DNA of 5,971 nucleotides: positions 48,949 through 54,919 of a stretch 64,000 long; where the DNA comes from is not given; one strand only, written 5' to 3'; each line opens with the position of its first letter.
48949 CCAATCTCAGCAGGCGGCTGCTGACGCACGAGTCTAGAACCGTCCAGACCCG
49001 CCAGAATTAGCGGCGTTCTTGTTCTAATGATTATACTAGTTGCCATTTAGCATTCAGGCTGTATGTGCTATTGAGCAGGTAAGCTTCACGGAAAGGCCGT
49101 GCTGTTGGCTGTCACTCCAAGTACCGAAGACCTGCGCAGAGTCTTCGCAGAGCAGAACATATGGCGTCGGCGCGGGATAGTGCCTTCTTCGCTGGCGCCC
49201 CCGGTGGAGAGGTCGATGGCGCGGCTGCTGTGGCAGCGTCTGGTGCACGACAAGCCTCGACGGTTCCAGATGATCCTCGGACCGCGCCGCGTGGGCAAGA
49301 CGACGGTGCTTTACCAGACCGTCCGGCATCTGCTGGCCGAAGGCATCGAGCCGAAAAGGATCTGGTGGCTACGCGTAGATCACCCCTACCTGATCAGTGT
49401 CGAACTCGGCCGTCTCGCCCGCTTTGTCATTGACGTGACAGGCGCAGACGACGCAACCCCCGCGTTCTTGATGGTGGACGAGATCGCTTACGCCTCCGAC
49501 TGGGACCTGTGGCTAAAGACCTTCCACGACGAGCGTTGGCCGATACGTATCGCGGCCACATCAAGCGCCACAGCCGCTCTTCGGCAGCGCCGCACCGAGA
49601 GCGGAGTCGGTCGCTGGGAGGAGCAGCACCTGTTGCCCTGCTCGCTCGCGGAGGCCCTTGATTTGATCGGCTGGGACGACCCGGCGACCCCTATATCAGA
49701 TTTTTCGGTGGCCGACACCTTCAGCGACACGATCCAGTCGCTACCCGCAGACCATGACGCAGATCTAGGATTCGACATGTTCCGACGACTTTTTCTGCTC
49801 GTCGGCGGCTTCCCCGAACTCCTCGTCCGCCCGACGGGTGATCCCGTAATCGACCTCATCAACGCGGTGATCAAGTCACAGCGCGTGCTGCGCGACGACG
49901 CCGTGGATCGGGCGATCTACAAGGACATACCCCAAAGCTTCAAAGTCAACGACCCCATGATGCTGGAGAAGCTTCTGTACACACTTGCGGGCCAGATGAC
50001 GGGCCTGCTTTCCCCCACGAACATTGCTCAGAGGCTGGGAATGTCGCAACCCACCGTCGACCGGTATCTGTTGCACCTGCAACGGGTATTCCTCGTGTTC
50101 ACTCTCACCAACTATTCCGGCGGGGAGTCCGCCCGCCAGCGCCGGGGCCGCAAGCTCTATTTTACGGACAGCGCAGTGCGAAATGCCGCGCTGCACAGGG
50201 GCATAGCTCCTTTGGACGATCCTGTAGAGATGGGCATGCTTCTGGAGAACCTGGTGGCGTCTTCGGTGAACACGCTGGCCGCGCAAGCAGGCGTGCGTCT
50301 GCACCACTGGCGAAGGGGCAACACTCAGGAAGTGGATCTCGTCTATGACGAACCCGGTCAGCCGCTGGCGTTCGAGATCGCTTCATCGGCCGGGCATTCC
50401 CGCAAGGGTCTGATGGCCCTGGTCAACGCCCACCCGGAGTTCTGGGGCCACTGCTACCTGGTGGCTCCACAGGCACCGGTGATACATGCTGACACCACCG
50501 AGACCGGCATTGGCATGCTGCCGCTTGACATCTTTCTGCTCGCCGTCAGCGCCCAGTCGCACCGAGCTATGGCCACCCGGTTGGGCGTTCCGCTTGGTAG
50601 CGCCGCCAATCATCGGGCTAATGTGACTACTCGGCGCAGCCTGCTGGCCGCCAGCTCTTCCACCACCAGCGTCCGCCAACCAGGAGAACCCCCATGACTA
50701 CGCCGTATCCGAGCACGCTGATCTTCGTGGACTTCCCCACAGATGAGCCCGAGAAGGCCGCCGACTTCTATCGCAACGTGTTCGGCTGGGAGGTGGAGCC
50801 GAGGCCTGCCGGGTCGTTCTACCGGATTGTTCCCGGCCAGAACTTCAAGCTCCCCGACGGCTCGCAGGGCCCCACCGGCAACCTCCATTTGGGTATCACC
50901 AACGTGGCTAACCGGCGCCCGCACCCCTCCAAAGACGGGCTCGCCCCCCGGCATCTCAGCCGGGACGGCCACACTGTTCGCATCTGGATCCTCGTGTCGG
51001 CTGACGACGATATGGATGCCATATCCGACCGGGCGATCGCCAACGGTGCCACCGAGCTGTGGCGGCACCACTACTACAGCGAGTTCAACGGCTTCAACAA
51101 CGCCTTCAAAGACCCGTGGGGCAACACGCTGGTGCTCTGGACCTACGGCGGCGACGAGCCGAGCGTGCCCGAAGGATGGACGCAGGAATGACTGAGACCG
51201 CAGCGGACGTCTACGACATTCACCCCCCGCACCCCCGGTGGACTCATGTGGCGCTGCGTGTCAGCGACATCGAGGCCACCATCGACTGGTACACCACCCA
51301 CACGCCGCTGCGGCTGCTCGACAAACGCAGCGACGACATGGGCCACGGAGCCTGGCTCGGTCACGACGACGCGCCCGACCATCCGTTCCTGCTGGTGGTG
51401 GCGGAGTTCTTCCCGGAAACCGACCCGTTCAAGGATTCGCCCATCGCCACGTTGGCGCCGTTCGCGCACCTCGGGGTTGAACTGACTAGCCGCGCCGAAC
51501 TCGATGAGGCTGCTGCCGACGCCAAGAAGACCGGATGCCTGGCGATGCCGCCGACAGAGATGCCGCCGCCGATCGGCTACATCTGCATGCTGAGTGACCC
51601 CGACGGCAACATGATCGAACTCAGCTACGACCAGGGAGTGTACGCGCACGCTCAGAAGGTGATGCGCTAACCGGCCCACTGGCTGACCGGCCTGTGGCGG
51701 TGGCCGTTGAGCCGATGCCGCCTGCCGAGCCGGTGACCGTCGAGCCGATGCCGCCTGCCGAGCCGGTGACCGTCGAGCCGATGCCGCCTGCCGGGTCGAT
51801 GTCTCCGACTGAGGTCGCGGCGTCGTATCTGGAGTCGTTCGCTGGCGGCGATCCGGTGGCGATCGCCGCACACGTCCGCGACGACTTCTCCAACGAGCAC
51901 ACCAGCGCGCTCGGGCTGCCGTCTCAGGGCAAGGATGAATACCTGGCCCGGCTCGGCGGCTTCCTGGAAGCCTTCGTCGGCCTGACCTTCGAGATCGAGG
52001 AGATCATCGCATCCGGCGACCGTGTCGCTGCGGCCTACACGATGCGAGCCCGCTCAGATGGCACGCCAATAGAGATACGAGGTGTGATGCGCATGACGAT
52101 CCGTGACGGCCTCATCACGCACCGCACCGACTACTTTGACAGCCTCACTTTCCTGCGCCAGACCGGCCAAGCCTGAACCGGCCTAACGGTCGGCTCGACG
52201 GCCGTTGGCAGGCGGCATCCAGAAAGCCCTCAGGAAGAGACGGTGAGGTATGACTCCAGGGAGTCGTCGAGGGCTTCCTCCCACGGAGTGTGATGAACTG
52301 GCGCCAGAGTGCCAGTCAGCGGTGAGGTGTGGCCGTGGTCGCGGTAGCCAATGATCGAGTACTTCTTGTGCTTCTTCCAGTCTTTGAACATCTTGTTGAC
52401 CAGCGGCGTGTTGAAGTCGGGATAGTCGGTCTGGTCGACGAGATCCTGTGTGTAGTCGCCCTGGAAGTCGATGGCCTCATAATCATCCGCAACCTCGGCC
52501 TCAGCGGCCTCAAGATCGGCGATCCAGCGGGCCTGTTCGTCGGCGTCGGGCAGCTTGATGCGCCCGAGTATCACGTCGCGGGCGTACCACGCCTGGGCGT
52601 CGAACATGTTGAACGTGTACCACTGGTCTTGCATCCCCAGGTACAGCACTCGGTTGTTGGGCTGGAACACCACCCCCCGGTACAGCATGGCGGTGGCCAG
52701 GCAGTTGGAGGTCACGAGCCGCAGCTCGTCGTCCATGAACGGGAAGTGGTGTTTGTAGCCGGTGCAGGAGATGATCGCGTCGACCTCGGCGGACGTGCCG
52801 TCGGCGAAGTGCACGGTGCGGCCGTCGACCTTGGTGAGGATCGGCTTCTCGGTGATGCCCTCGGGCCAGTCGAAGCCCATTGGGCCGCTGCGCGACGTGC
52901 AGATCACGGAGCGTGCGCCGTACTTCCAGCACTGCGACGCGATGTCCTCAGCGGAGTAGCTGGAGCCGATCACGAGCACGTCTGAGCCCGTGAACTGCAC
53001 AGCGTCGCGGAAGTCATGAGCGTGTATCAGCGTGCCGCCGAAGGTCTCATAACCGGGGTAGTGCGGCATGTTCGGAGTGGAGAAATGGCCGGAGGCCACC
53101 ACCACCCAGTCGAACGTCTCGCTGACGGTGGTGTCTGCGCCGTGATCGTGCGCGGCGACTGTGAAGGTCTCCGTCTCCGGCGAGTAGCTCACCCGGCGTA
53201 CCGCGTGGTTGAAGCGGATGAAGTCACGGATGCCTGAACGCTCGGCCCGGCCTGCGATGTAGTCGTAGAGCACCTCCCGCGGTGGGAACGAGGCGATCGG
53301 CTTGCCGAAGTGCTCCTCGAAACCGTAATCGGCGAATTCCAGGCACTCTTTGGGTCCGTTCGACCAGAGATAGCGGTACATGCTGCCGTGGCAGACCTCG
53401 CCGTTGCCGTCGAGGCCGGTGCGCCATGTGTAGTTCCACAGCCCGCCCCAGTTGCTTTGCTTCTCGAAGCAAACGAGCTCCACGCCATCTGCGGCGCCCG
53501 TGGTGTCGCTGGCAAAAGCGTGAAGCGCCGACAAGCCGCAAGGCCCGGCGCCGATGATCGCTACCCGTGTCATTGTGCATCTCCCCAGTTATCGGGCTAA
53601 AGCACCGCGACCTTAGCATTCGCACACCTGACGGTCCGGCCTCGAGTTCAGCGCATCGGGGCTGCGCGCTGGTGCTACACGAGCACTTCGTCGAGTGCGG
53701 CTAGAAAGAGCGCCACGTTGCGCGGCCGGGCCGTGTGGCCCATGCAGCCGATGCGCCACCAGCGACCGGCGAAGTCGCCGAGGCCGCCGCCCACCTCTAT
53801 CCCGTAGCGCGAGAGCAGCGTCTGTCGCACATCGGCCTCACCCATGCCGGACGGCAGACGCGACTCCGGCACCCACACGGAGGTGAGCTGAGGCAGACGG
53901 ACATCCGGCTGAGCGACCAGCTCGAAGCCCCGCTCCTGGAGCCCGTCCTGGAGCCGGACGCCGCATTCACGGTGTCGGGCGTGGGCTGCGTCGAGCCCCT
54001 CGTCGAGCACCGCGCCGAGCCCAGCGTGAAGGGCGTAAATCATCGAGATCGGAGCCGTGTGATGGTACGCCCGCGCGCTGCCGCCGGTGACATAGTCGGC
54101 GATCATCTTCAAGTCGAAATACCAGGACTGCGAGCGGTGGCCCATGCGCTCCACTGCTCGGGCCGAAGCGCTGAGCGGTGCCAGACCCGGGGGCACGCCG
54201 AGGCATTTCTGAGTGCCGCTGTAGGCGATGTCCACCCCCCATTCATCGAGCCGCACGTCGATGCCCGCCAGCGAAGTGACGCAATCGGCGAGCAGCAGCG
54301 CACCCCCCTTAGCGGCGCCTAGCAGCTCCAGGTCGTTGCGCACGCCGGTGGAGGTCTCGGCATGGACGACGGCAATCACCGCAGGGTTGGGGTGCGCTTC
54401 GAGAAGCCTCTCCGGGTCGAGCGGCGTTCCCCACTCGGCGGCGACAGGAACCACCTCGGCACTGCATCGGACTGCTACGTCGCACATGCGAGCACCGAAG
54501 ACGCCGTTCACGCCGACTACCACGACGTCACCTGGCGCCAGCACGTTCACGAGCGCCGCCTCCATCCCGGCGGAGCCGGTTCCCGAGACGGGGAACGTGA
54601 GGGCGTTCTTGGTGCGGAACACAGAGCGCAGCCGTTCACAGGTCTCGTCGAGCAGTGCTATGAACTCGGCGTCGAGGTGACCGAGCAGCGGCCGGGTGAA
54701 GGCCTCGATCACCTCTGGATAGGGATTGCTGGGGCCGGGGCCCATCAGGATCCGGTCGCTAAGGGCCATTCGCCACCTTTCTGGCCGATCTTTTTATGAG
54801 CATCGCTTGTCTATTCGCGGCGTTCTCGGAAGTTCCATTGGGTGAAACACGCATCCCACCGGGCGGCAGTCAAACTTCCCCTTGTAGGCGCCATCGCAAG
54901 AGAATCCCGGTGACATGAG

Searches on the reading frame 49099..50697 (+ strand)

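Call 70: search_protein_families(library=pfam, proteins=[window:49099-50697:+], max_evalue=0.00001)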
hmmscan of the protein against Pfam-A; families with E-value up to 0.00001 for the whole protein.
window:49099-50697:+ (532 aa): 2 families
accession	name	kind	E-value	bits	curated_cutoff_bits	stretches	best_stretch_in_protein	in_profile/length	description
PF13635.12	DUF4143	-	1.7e-28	99.8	28.1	1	275-429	2-159/160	Domain of unknown function (DUF4143)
PF13173.12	AAA_14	-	7.7e-20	71.6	27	1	55-186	3-128/129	AAA domain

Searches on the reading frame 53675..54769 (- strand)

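Call 70: search_protein_families(library=pfam, proteins=[window:53675-54769:-], max_evalue=0.00001)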
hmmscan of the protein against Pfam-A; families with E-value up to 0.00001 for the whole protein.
window:53675-54769:- (364 aa): 1 family
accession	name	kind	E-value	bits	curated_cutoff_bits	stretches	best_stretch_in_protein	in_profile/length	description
PF00266.25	Aminotran_5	-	6.8e-23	81.7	21.5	1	30-329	35-338/371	Aminotransferase class-V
